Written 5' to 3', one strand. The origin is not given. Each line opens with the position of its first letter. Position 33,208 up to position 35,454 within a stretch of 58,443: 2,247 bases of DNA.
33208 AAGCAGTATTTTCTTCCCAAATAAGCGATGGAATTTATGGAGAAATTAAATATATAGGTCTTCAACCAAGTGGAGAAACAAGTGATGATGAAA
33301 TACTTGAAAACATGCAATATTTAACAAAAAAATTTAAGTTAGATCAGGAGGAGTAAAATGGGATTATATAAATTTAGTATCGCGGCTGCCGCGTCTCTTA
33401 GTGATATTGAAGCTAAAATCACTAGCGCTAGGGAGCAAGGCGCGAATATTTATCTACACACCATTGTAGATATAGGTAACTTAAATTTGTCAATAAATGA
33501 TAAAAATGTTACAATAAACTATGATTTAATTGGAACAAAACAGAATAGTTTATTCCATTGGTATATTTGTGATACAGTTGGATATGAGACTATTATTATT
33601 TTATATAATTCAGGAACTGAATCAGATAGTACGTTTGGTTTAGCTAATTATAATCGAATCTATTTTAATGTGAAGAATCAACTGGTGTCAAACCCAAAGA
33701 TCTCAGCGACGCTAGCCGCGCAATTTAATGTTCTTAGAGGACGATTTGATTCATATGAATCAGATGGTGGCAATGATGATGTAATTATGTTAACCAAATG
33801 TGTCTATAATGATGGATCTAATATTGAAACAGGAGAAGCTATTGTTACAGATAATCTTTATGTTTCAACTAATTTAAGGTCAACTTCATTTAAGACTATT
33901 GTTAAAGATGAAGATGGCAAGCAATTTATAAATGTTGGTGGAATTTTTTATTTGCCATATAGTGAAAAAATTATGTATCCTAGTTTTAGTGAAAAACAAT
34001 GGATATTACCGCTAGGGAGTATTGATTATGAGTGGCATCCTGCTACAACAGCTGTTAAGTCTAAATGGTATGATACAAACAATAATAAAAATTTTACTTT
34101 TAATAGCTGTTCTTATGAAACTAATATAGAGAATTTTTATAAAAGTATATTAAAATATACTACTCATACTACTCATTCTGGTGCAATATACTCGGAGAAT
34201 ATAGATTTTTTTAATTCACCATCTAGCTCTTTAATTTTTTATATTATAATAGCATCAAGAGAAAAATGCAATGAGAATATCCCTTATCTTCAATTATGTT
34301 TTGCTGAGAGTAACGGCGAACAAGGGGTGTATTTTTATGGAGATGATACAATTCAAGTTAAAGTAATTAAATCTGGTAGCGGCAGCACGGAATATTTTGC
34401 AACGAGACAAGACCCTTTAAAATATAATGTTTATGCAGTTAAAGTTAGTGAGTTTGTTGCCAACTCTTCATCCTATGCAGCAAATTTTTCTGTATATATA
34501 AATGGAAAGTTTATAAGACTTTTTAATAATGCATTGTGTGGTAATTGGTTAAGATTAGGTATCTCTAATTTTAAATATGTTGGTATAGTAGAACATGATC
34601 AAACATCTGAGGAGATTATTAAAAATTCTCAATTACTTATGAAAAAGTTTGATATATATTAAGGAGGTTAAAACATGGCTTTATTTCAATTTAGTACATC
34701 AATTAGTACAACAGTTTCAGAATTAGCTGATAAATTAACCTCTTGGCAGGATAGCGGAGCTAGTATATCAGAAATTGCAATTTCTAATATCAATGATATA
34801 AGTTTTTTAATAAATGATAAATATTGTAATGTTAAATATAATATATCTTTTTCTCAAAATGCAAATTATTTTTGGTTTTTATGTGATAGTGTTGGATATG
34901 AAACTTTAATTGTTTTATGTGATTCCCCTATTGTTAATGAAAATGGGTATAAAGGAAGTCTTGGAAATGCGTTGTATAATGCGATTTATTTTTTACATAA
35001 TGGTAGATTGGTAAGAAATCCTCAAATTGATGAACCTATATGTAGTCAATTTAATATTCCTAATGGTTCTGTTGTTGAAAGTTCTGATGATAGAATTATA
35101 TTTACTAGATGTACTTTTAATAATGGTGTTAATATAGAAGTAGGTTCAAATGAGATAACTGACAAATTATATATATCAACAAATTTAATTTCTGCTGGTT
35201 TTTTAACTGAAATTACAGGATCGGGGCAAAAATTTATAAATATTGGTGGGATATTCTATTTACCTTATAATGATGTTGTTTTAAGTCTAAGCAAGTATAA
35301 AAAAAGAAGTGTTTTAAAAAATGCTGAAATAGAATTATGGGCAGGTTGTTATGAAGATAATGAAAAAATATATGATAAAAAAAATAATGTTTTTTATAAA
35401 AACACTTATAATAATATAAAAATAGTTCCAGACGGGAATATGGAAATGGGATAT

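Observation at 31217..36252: Tandem array of four diversified receptor-binding-protein paralogs with a shared module and a conserved C-terminal tag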

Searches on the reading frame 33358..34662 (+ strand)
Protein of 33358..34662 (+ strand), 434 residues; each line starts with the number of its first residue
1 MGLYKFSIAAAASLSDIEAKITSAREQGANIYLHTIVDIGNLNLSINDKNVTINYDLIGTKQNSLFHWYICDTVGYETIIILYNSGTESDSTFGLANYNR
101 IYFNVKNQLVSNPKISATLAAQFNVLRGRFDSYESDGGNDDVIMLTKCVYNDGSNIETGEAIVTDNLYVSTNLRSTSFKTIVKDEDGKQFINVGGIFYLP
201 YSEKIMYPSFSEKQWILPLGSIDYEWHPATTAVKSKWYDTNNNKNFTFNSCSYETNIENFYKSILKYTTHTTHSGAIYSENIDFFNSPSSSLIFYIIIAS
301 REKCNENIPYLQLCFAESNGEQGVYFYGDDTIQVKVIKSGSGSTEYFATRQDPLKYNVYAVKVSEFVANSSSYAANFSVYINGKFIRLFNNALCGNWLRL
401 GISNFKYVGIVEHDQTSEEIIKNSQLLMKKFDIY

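Call 5: search_protein_families(library=pfam, proteins=[window:33358-34662:+], max_evalue=0.1)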
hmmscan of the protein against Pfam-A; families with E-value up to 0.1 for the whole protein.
window:33358-34662:+ (434 aa): 0 families

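Call 6: search_protein_families(library=phrogs, proteins=[window:33358-34662:+], max_evalue=0.01)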
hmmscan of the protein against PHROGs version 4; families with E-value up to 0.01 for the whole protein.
window:33358-34662:+ (434 aa): 0 families

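Call 40: predict_structure(alignment_id=A5)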
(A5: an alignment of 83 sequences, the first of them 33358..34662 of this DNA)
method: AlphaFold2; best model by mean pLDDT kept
length: 434 residues; sequences in the alignment: 83
mean_pLDDT: 78.8   pTM: 0.70
mean pLDDT of the five models: 78.8, 77.6, 75.2, 74.7, 72.3
residues with pLDDT >= 90: 146; 70-90: 172; 50-70: 84; < 50: 32
segments of 3 or more residues with pLDDT < 50: 88-95, 124-129, 134-140, 153-161
pLDDT, mean of each block of 10 residues (from residue 1): 78 87 77 83 85 79 79 80 60 54 78 60 45 44 57 43 60 55 70 72 63 77 91 91 93 90 92 88 65 96 91 88 92 93 90 97 86 90 96 91 96 93 92 87
secondary structure, 60 per line:
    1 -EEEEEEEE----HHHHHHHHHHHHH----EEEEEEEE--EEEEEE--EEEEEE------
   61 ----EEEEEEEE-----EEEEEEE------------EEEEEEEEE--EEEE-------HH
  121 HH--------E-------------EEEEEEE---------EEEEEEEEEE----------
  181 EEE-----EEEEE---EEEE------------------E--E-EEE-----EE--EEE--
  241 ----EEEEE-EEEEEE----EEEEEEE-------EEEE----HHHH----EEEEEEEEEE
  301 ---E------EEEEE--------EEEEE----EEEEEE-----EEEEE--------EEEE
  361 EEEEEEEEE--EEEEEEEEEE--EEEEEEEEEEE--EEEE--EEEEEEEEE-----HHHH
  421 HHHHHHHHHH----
elements in order: E2-9 H14-26 E31-38 E41-46 E49-54 E65-72 E78-84 E97-105 E108-111 H119-122 E145-151 E161-170 E181-183 E189-193 E197-200 E224-226 E236-238 E245-249 E251-256 E261-267 E275-278 H283-286 E291-300 E311-315 E324-328 E333-338 E344-348 E357-369 E372-381 E384-394 E397-400 E403-411 H417-430
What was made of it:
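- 33358..34662 (+): c3: 434 aa. N-domain is aa 1-212 (nt 33358-33993). The ConA-like/LamG lectin domain is aa ~213-434 (nt 33994-34659), including the terminal strand aa 403-411 and helix aa 417-430 (nt 34564-34659). AF2 model: pLDDT ~90 for aa 220-434 (call 40).
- On Concanavalin A-like lectin/glucanase fold (LamG-like jelly roll): c3 aa ~215-434 is modelled at pLDDT ~90 (call 40).
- Fold: the c3 C-domain has pLDDT ~90 (call 40). In the confident c3 model it is a strand of the jelly roll plus a helix, with pLDDT 87-96 (call 40).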

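Call 42: search_protein_representatives(alignment_id=A5)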
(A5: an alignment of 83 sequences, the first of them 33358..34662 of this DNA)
Query: 83 sequences, 453 profile positions. Proteins with E-value up to 0.001 (for the whole library): 27; up to 1e-10: 15; up to 1e-30: 9. The best 27 are listed.
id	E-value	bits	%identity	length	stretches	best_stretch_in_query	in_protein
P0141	1.3e-168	578.1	-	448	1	1-453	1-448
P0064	1.2e-154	532.2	-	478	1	1-453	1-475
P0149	1.9e-149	515.0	-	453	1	1-452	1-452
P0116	1.0e-142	492.7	-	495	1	1-453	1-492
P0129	2.5e-142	491.5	-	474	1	1-452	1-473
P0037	3.0e-129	448.4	-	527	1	1-453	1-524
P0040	3.2e-121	421.9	-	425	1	1-453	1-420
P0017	4.0e-109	382.0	-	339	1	1-321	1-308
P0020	6.5e-38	147.3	-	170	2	1-63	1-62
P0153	1.2e-26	110.1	-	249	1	180-453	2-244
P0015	2.2e-18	83.0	-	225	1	30-214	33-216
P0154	2.4e-15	72.9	-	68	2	1-32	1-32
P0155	2.1e-13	66.5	-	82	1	1-51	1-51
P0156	4.4e-12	62.2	-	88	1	370-453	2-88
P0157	9.6e-12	61.0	-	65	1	1-52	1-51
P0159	6.7e-09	51.7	-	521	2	266-450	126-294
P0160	8.3e-09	51.4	-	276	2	163-214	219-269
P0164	1.7e-06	43.8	-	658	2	276-452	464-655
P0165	1.7e-05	40.5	-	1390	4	83-119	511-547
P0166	5.2e-05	38.8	-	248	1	278-453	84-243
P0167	9.8e-05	37.9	-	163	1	324-453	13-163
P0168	7.2e-04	35.1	-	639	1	341-452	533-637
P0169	8.3e-04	34.9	-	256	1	291-452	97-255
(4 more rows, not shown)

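Call 43: search_protein_families(library=pfam, proteins=[P0159, P0164, P0166, P0167, P0168, P0169, P0160, P0165, P0153], max_evalue=0.01)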
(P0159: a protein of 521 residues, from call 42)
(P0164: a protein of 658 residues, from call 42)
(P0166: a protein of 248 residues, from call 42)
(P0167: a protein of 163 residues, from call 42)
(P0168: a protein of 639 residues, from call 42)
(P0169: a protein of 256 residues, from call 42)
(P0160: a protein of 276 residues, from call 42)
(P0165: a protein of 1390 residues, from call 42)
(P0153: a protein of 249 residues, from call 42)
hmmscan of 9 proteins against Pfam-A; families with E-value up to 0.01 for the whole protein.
P0159 (521 aa): 0 families

P0164 (658 aa): 0 families

P0166 (248 aa): 0 families

P0167 (163 aa): 0 families

P0168 (639 aa): 0 families

P0169 (256 aa): 1 family
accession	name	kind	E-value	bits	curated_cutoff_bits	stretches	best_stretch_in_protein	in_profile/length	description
PF13385.13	Laminin_G_3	-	0.0018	18.9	27.6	1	114-242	31-150/151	Concanavalin A-like lectin/glucanases superfamily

P0160 (276 aa): 0 families

P0165 (1390 aa): 1 family
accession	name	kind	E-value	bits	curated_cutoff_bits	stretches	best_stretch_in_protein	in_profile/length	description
PF20132.4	DUF6522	-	0.00023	21.3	25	0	239-265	59-85/88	Family of unknown function (DUF6522)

P0153 (249 aa): 0 families
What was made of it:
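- On Pfam PF13385 Laminin_G_3 (sequence family): Only the distant homologue P0169 gives a sub-threshold hit (18.9 bits, E 0.0018, call 43).
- The Laminin_G_3 profile match of P0169 extends through it to profile position 150 of 151 (call 43).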

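Call 56: search_solved_structures(query=A5, max_evalue=10)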
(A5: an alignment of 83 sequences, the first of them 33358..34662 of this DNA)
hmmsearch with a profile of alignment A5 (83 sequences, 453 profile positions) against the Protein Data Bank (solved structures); distinct sequences matched with E-value up to 10: 2.
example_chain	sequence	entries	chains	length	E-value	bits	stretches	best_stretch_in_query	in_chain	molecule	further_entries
7c4d_A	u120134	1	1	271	0.34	13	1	284-413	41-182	Putative esterase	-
2uuu_A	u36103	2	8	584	0.97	11.5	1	234-324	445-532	ALKYLDIHYDROXYACETONEPHOSPHATE SYNTHASE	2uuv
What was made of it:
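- Tried and rejected: A profile search of PDB sequences gave nothing significant (best E 0.34, call 56).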

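Call 63: find_encoding_contigs(protein=P0160, flank=10000, max_places=3)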
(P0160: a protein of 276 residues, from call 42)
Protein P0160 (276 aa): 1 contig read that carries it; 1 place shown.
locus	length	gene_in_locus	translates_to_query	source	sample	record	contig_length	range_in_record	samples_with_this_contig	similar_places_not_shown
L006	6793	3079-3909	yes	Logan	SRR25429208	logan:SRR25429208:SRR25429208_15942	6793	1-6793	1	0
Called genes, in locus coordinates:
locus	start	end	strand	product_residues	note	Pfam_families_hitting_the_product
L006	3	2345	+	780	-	?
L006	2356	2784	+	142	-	-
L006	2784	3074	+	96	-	-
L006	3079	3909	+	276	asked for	-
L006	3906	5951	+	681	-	-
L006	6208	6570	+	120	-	-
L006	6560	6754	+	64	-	-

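Call 64: find_encoding_contigs(protein=P0164, flank=10000, max_places=3)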
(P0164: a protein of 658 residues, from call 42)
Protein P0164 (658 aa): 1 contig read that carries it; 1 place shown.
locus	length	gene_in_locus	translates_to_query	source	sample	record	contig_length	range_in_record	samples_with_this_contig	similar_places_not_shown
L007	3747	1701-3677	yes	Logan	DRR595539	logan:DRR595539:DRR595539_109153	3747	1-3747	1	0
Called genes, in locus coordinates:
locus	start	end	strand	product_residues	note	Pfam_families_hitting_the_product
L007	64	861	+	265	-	-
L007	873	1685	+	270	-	-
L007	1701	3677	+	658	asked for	-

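Call 65: search_protein_families(library=phrogs, proteins=[L006:3-2345:+, L006:2356-2784:+, L006:2784-3074:+, L006:3906-5951:+, L006:6208-6570:+, L007:64-861:+, L007:873-1685:+, P0159, P0168, P0166], max_evalue=0.001)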
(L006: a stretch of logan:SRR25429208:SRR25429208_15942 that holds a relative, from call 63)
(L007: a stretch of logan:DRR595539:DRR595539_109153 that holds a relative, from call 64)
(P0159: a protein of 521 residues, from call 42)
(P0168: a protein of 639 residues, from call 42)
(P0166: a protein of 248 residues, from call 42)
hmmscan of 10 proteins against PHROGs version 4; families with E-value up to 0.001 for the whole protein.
L006:3-2345:+ (780 aa): 2 families
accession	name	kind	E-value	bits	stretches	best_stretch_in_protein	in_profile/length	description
phrog_32343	-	unknown function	1.7e-39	136.5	3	6-212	6-199/921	-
phrog_1887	-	tail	3.3e-11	43.9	1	29-160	300-429/670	tail protein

L006:2356-2784:+ (142 aa): 0 families

L006:2784-3074:+ (96 aa): 0 families

L006:3906-5951:+ (681 aa): 0 families

L006:6208-6570:+ (120 aa): 1 family
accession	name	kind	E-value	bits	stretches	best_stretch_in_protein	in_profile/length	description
phrog_21718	-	unknown function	1e-06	29.8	1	11-76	36-105/159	-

L007:64-861:+ (265 aa): 0 families

L007:873-1685:+ (270 aa): 0 families

P0159 (521 aa): 0 families

P0168 (639 aa): 0 families

P0166 (248 aa): 0 families

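Call 88: fold_search(model_id=the predicted structure, library=viral)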
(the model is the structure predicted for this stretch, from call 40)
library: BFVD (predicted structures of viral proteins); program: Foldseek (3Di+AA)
matches with E <= 10: 957; with E <= 0.001: 228
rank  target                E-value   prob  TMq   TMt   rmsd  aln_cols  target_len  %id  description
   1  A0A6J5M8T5            8.6e-10  1.00  0.32  0.21  27.3       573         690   11  Uncharacterized protein [uncultured Caudovirales phage]
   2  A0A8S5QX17            1.0e-08  1.00  0.32  0.24  11.9       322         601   10  Concanavalin A-like lectin/glucanase superfamily protein [Siphoviridae sp. ctcuE16]
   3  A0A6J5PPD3            1.2e-08  1.00  0.35  0.35   4.8       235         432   13  Concanavalin A-like lectin/glucanases superfamily [uncultured Caudovirales phage]
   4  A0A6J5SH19            1.5e-08  1.00  0.34  0.31  16.7       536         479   12  Concanavalin A-like lectin/glucanases superfamily [uncultured Caudovirales phage]
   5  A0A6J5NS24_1          3.2e-08  1.00  0.31  0.18  18.8       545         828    8  Concanavalin A-like lectin/glucanases superfamily (Fragment) [uncultured Caudovirales phage]
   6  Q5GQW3                3.5e-08  1.00  0.32  0.41  10.5       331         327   14  Virion structural protein [Synechococcus phage S-PM2]
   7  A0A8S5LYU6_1          3.5e-08  1.00  0.32  0.15  19.0       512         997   11  DUF1566 domain-containing protein [Siphoviridae sp. ctkcl3]
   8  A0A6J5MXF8            3.9e-08  1.00  0.34  0.15  30.3       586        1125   10  Concanavalin A-like lectin/glucanases superfamily [uncultured Caudovirales phage]
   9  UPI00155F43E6         4.6e-08  1.00  0.30  0.14  21.7       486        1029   12  (no name look-up for this kind of identifier)
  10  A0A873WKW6            4.8e-08  1.00  0.34  0.46  13.3       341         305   13  Uncharacterized protein [Synechococcus phage S-H9-2]
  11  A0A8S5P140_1          6.3e-08  1.00  0.35  0.16  19.1       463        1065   12  Spore coat protein H kinase fold, TRANSFERASE [Myoviridae sp. ctrCp2]
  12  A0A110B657            6.9e-08  1.00  0.34  0.17  18.0       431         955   14  (no name in the UniProt tables at hand)
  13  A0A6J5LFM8            7.7e-08  1.00  0.32  0.22  17.6       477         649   11  Concanavalin A-like lectin/glucanases superfamily [uncultured Caudovirales phage]
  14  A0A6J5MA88            9.0e-08  1.00  0.37  0.63   4.9       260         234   12  Concanavalin A-like lectin/glucanases superfamily [uncultured Caudovirales phage]
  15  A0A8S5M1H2            1.0e-07  1.00  0.34  0.17  19.7       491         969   11  Uncharacterized protein [Siphoviridae sp. ctLAw30]
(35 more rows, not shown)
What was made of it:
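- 33358..34662 (+): BFVD hits are ConA-like phage proteins (call 88).
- On Concanavalin A-like lectin/glucanase fold (LamG-like jelly roll): BFVD ConA-like proteins match at E 1e-8 to 1e-10 (call 88).
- Closest known: Concanavalin A-like lectin/glucanase superfamily, LamG-like branch. Same: Phage proteins annotated with this superfamily are the top BFVD matches (call 88).
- BFVD hits are phage ConA-like proteins, including two S-PM2 'virion structural proteins' (call 88). ConA-like domains occur in many kinds of viral proteins (call 88).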

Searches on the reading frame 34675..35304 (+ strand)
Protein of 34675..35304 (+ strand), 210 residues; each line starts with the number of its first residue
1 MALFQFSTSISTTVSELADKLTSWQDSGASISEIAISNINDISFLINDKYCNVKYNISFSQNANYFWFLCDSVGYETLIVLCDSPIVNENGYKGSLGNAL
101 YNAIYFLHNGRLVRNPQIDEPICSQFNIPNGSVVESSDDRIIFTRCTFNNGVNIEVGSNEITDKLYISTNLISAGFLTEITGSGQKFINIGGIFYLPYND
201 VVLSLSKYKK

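Call 16: find_homologous_proteins(query=A2, max_evalue=0.001)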
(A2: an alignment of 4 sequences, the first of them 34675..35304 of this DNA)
Query A2 (4 sequences) (210 aa, profile of the alignment): 22 proteins with E <= 0.001 among 3072 candidates.
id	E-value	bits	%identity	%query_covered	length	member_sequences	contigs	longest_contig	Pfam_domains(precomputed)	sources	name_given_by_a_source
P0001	1.9e-88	313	38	98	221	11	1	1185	-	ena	-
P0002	2.0e-86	307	80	100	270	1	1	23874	-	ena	-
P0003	1.4e-80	288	28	96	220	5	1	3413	-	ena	-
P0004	2.3e-80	287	28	96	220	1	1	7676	-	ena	-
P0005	2.3e-80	287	28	96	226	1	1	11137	-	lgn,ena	-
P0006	2.7e-80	287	28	96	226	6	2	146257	-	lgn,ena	-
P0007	2.7e-80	287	28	96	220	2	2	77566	-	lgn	-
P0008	3.0e-80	287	28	96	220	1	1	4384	-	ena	-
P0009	5.3e-80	286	78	100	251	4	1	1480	-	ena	-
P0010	9.5e-80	285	28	96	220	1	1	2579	-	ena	-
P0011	3.2e-79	283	29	96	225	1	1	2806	-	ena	-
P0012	3.6e-79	283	29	96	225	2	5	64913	-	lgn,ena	-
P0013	3.4e-77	277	29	96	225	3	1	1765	-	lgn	-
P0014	1.7e-76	274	29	96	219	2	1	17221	-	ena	-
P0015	1.7e-75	271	29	96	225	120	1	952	-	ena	-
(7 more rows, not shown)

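Call 17: find_encoding_contigs(protein=P0006, flank=10000, max_places=4)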
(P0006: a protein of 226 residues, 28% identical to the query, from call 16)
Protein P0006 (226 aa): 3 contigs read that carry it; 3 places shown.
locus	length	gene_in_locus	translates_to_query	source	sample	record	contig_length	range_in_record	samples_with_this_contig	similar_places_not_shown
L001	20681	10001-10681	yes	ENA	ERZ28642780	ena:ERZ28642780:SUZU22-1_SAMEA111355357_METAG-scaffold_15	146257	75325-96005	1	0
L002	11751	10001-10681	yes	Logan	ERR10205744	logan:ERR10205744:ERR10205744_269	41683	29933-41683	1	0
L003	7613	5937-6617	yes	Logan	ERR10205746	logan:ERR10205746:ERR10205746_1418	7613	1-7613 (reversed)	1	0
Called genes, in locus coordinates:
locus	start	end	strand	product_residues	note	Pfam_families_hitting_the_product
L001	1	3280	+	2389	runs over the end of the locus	-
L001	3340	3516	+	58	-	-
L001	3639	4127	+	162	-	PF01814:Hemerythrin (weak)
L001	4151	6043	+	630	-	-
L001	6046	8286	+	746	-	PF16467:DUF5048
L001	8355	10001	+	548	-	-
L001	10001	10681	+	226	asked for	-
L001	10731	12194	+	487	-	-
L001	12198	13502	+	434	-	-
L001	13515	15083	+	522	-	-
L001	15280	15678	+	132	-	-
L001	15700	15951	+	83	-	-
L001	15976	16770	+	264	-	-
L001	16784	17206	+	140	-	-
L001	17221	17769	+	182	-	-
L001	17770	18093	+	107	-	-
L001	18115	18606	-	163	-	PF02075:RuvC (weak)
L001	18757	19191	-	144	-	PF00692:dUTPase, PF22769:DCD (weak)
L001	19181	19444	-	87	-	-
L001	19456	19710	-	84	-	-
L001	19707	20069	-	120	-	-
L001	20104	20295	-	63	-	-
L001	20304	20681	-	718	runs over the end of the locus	PF03477:ATP-cone, PF13597:NRDD, PF01228:Gly_radical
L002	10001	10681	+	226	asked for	-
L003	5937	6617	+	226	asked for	-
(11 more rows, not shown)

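Call 18: find_encoding_contigs(protein=P0002, flank=10000, max_places=4)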
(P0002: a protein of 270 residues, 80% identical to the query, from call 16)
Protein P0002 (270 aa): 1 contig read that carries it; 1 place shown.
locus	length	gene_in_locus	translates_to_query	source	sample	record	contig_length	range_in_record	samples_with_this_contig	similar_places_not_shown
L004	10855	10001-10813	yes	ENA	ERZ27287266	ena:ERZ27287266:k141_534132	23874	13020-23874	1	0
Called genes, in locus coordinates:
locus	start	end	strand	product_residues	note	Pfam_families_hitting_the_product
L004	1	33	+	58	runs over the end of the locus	-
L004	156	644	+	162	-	PF01814:Hemerythrin (weak)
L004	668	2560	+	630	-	-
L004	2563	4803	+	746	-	PF16467:DUF5048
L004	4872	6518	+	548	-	-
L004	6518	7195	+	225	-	-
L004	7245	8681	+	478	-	-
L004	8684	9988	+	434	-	-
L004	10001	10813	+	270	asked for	-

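Call 22: search_protein_families(library=pfam, proteins=[L001:11370-12194:+, L004:7884-8681:+, L001:12846-13502:+, L001:14145-15083:+], max_evalue=10)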
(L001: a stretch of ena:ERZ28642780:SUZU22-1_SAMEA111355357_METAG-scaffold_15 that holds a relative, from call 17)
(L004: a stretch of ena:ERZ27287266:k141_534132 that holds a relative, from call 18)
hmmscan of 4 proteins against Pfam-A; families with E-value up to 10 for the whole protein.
L001:11370-12194:+ (274 aa): 0 families

L004:7884-8681:+ (265 aa): 0 families

L001:12846-13502:+ (218 aa): 0 families

L001:14145-15083:+ (312 aa): 0 families
